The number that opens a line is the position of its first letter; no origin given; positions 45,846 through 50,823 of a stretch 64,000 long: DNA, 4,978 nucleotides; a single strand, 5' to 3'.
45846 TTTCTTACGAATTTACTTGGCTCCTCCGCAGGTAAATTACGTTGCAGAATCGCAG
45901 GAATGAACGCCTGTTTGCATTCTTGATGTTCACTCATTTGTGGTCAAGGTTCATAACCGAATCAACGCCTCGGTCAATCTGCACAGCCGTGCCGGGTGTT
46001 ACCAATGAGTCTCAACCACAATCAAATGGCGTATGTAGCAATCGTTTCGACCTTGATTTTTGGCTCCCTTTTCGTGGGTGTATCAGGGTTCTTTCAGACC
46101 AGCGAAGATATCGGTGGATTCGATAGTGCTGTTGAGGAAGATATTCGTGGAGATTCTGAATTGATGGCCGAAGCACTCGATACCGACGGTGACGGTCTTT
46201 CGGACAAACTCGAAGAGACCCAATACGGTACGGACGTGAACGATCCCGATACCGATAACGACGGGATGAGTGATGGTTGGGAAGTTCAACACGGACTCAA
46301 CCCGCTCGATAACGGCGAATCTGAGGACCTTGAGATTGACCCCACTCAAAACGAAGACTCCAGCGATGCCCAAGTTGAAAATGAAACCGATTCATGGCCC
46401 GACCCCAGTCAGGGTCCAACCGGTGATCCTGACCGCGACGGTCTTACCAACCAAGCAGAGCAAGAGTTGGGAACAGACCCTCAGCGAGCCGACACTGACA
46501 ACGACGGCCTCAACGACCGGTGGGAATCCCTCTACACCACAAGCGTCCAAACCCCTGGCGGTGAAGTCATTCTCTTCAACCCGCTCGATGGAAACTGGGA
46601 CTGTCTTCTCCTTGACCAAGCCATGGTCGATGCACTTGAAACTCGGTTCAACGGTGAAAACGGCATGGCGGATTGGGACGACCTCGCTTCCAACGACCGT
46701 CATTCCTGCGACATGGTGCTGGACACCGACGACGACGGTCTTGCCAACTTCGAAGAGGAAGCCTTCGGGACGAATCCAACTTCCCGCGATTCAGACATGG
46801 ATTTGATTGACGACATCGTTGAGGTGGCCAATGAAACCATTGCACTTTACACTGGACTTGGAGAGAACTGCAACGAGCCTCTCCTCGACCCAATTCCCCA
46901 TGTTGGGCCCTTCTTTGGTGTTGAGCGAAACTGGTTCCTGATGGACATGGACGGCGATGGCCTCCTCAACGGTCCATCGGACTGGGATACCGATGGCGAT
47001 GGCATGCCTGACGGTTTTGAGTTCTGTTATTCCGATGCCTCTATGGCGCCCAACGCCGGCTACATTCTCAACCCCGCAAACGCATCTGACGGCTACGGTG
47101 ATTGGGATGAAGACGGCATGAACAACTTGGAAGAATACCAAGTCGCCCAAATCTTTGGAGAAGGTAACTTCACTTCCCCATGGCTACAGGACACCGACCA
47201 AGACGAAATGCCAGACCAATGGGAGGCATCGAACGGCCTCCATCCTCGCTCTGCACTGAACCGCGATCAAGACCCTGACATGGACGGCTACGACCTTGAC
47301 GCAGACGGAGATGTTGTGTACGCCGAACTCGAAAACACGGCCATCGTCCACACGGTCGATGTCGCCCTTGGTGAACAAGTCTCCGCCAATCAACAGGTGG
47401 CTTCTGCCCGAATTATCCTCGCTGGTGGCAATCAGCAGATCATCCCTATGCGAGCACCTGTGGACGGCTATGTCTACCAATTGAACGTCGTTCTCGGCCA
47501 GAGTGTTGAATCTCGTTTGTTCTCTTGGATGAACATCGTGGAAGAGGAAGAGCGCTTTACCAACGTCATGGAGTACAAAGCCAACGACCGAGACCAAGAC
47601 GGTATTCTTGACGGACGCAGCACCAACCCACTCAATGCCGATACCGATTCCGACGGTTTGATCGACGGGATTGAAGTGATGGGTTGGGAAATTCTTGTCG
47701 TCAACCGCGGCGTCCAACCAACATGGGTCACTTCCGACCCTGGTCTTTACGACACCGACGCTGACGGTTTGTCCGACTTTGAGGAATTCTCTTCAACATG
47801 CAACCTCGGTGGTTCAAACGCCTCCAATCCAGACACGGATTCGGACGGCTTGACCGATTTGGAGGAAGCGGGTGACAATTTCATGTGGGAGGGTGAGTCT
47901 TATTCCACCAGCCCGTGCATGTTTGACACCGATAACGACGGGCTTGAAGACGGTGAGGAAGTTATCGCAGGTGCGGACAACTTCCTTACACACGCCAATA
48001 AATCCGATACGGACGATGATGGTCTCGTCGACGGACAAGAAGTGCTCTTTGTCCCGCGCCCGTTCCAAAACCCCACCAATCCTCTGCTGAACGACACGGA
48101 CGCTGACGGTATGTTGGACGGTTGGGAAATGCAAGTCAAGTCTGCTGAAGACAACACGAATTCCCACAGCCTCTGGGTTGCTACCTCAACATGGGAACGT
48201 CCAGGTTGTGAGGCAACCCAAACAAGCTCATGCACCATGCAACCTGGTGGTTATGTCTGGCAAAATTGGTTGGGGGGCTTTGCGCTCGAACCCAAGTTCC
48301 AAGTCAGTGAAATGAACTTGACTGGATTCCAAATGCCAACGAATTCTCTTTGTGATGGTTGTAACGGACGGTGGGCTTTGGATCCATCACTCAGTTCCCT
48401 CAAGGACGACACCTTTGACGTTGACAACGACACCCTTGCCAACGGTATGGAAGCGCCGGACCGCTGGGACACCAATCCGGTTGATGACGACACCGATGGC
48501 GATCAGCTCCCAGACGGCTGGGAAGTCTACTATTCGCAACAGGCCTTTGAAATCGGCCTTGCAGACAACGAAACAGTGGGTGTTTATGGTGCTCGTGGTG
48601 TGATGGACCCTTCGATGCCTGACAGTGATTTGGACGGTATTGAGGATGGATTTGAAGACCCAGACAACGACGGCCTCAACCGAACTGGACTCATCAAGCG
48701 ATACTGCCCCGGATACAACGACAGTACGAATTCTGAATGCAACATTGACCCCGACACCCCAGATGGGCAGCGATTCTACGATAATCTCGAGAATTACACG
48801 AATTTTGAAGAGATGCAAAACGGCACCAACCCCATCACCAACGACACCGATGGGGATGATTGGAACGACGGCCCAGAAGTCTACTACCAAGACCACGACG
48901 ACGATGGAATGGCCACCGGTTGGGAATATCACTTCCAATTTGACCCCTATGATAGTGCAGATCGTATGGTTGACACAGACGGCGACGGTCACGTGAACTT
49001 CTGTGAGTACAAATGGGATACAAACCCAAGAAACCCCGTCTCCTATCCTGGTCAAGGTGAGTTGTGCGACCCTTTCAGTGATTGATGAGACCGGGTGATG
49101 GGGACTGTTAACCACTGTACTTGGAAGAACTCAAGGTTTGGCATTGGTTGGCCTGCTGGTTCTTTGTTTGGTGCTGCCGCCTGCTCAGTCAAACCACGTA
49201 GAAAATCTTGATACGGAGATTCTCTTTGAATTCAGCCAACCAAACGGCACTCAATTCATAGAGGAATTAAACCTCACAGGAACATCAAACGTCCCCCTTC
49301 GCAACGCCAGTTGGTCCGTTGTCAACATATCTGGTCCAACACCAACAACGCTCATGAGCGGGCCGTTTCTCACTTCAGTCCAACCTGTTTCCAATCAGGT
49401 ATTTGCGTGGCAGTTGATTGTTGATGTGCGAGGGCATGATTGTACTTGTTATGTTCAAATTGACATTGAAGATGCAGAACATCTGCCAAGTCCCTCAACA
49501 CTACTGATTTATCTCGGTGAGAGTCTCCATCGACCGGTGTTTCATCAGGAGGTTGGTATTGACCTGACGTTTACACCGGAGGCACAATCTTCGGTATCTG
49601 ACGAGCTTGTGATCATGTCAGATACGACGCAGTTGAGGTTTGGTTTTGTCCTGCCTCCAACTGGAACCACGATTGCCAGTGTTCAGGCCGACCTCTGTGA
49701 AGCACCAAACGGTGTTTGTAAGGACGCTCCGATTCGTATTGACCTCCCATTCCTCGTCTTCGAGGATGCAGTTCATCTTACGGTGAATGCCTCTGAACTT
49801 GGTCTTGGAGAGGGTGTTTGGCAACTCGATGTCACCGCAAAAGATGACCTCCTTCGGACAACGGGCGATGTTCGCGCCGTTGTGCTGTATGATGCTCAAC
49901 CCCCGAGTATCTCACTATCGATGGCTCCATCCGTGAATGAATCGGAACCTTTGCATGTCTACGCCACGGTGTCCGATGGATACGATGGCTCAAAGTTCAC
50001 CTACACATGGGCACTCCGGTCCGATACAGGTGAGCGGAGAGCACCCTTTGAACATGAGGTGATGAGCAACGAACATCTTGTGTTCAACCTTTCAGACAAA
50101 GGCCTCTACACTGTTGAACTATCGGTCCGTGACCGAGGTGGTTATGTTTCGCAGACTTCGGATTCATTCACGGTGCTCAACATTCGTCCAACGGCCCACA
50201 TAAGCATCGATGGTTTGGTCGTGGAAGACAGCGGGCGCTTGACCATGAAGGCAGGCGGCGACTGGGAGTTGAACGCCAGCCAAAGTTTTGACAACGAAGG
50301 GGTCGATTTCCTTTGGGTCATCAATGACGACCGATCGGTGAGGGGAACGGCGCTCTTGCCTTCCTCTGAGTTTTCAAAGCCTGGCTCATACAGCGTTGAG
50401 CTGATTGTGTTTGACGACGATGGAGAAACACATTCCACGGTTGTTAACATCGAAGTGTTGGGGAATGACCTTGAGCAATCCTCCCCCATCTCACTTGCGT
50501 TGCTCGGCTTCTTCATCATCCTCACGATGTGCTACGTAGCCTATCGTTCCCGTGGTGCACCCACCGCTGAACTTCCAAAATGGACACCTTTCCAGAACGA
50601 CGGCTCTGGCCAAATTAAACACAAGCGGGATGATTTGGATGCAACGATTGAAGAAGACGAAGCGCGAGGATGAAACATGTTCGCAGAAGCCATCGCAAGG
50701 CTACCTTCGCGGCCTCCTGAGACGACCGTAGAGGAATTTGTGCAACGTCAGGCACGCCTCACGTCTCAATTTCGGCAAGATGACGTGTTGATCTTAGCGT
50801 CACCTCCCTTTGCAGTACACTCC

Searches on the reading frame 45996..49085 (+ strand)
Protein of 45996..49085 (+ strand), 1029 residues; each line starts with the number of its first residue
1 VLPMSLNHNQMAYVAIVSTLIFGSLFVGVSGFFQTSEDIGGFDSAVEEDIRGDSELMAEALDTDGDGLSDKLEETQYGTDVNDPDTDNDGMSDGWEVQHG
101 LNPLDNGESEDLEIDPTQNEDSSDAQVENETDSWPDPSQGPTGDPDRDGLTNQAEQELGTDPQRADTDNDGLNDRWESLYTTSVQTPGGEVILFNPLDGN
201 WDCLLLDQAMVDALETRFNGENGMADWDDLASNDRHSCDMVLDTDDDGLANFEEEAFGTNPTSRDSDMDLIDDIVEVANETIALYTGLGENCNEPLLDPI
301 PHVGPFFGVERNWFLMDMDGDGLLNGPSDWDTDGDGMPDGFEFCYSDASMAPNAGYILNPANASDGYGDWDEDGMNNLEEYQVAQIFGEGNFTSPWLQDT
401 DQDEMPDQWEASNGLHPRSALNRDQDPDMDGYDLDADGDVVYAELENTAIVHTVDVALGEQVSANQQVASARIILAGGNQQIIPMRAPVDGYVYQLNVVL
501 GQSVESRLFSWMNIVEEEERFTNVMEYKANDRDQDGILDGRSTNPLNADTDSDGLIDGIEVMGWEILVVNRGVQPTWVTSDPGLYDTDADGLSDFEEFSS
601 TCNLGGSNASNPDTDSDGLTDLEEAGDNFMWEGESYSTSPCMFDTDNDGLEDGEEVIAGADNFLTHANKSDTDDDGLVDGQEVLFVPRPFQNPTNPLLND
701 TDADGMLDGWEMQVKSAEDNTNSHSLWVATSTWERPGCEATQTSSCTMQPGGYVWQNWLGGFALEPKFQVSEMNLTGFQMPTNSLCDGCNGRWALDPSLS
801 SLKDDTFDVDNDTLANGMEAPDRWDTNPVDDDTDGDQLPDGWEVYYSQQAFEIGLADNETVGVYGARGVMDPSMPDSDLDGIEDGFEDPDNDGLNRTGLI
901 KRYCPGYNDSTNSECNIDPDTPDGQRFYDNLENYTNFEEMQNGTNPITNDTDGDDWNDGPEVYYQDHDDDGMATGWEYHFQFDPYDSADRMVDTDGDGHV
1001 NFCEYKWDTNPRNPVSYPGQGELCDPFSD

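Call 68: search_protein_families(library=pfam, proteins=[window:45996-49085:+], max_evalue=0.00001)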
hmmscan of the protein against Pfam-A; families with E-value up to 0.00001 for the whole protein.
window:45996-49085:+ (1029 aa): 1 family
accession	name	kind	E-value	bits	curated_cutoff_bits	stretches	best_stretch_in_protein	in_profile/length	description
PF18884.5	TSP3_bac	-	2.8e-18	65.8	25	1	85-105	1-21/22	Bacterial TSP3 repeat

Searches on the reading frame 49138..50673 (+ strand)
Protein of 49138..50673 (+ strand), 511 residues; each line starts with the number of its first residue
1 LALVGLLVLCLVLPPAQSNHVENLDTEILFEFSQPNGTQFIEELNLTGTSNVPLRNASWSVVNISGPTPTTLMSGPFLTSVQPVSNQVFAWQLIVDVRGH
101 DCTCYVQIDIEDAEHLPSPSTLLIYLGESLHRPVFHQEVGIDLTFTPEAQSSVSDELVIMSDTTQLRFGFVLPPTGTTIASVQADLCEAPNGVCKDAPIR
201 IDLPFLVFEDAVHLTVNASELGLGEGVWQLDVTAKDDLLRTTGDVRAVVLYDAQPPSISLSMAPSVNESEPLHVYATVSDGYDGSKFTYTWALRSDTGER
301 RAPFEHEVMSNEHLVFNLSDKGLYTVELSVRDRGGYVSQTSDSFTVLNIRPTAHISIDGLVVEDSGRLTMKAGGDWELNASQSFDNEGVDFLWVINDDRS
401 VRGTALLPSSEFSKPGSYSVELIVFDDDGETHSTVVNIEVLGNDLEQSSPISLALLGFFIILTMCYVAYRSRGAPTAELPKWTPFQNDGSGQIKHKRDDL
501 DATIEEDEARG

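Call 68: search_protein_families(library=pfam, proteins=[window:49138-50673:+], max_evalue=0.00001)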
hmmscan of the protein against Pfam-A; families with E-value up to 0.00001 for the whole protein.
window:49138-50673:+ (511 aa): 3 families
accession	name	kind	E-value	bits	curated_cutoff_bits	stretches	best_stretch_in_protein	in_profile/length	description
PF18911.6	PKD_4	-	3.1e-12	46.8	27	1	371-435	15-80/85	PKD domain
PF00801.26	PKD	-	6.2e-10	39.4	23.5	0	365-435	7-76/80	PKD domain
PF22352.2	K319L-like_PKD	-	6.9e-06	26.4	27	0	268-339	9-77/84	K319L-like, PKD domain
